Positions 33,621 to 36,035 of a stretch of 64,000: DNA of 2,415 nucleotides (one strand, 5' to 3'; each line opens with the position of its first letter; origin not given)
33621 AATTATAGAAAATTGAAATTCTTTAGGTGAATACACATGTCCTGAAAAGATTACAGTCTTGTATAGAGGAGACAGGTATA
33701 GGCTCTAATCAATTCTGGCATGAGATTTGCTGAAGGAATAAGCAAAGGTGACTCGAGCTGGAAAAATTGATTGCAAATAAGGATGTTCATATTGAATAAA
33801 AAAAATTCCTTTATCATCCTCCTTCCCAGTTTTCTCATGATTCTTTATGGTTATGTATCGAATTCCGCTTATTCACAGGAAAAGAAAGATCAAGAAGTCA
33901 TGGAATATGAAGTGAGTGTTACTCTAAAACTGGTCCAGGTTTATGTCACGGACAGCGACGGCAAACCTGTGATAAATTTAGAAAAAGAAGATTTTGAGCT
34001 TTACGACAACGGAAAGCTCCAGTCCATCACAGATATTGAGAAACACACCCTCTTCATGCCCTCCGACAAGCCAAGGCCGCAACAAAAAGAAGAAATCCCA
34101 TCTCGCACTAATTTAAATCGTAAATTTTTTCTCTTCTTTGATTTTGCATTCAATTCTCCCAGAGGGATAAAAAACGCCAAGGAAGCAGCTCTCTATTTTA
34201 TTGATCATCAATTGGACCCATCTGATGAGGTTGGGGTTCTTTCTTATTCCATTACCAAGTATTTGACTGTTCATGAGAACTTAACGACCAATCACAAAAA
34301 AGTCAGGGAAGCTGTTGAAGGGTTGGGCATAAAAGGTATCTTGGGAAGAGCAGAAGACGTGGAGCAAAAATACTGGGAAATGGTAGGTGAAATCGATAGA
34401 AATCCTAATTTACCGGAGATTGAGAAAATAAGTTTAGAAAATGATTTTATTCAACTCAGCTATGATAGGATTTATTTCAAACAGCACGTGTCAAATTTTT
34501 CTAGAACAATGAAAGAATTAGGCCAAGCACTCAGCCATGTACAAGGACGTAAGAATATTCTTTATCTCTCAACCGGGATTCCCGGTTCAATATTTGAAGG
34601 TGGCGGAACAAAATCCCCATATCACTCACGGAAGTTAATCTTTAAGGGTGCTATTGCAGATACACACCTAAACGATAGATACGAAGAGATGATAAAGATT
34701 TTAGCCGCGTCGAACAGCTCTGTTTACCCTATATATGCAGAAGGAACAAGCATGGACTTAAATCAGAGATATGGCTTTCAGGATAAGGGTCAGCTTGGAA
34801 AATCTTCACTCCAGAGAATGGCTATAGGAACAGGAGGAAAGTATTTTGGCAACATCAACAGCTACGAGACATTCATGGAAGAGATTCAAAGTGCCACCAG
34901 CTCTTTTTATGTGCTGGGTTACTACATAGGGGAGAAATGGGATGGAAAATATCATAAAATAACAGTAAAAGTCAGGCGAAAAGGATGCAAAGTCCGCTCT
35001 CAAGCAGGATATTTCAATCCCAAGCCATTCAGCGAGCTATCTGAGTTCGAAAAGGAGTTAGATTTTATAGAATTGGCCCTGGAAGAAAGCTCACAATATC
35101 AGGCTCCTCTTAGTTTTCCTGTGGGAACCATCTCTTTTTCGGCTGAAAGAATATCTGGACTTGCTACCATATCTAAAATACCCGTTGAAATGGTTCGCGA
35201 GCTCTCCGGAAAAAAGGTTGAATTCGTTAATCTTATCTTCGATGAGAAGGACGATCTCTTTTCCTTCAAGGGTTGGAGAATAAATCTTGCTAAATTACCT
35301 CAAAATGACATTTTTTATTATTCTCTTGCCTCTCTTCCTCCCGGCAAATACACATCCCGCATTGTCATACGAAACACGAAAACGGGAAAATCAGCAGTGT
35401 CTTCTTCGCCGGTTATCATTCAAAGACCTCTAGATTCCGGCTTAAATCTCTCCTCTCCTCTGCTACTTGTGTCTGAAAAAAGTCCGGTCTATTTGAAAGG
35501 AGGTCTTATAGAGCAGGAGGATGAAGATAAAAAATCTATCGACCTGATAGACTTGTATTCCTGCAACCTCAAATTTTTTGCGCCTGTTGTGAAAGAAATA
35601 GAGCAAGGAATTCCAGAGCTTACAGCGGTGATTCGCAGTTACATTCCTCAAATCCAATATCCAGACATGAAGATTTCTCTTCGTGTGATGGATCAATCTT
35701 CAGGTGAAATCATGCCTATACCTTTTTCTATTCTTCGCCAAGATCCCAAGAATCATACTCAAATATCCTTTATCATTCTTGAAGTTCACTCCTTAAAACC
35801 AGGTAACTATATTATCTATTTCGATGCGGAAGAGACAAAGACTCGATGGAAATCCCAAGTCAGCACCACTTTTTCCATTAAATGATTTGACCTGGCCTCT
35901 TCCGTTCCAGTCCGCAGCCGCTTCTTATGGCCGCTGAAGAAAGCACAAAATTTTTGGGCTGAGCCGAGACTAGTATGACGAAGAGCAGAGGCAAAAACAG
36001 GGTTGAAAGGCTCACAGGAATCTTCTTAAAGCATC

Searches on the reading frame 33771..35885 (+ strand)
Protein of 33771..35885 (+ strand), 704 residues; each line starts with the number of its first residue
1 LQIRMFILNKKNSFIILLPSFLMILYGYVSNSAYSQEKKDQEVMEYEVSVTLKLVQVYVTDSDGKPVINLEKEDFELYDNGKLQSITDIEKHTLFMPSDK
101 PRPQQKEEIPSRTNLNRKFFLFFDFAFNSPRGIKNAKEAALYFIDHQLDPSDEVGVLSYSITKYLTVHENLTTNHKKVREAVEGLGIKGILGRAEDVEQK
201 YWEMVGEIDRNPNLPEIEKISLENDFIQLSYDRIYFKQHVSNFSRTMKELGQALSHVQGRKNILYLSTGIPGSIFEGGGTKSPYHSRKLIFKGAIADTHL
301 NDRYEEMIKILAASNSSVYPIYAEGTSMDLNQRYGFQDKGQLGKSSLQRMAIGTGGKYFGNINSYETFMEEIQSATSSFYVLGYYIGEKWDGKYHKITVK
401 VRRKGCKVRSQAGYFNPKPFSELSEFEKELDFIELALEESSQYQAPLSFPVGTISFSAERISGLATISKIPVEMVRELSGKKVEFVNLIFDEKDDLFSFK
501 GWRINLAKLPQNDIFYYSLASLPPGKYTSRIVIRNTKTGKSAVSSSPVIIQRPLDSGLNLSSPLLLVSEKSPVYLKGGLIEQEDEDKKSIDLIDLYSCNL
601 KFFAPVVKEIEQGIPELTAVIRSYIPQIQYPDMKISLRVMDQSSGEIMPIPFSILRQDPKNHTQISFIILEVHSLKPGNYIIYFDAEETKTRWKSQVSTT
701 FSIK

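Call 33: search_protein_families(library=ncbifam, proteins=[window:33771-35885:+], max_evalue=1e-10)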
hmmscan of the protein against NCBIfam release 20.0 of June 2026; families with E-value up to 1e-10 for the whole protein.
window:33771-35885:+ (704 aa): 1 family
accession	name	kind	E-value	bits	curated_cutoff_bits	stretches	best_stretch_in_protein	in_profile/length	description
TIGR03436.1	acidobact_VWFA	subfamily_domain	9.9e-52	176.4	81.25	1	48-415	5-322/324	VWA domain-containing protein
